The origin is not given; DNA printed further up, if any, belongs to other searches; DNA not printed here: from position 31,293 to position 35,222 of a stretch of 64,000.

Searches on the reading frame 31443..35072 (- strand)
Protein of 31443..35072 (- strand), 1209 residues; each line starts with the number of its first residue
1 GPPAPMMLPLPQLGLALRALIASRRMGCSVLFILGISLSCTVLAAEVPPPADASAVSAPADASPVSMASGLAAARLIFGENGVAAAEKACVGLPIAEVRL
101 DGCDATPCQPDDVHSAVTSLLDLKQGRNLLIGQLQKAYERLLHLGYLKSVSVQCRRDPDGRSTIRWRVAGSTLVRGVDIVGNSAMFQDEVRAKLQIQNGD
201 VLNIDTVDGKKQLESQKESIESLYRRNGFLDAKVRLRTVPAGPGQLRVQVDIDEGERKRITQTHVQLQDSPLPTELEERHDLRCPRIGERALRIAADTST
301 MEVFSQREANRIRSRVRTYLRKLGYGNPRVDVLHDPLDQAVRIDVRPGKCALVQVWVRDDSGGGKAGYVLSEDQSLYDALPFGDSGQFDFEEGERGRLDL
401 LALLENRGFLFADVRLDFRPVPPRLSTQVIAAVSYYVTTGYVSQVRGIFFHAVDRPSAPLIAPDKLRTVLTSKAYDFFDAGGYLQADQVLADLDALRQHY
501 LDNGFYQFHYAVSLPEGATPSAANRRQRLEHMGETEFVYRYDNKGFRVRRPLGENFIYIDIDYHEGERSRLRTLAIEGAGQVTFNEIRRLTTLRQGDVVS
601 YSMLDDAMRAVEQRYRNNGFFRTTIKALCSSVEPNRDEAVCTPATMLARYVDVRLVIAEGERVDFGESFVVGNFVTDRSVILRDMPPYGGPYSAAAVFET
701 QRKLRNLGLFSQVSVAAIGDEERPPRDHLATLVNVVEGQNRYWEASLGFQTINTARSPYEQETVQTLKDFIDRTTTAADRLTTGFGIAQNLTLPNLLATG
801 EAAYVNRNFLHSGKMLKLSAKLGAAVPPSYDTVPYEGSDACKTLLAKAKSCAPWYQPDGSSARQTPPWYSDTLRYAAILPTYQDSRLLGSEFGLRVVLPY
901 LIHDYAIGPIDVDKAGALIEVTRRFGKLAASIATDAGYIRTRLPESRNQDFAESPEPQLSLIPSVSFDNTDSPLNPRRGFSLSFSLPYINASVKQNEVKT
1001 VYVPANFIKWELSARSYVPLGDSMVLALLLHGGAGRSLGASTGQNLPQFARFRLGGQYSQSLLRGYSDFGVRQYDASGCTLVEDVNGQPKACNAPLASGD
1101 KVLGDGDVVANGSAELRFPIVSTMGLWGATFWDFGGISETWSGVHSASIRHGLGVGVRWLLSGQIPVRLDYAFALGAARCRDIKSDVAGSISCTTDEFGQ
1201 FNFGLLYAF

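Call 53: search_protein_families(library=pfam, proteins=[window:31443-35072:-], max_evalue=0.00001)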
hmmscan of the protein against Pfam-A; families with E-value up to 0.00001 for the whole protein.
window:31443-35072:- (1209 aa): 2 families
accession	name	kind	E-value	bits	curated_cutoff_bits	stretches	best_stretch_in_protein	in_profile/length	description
PF07244.20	POTRA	-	4e-35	120.8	21.3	1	174-255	3-79/79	Surface antigen variable number repeat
PF01103.29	Omp85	-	2.7e-25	90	24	1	953-1179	109-310/325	Omp85 superfamily domain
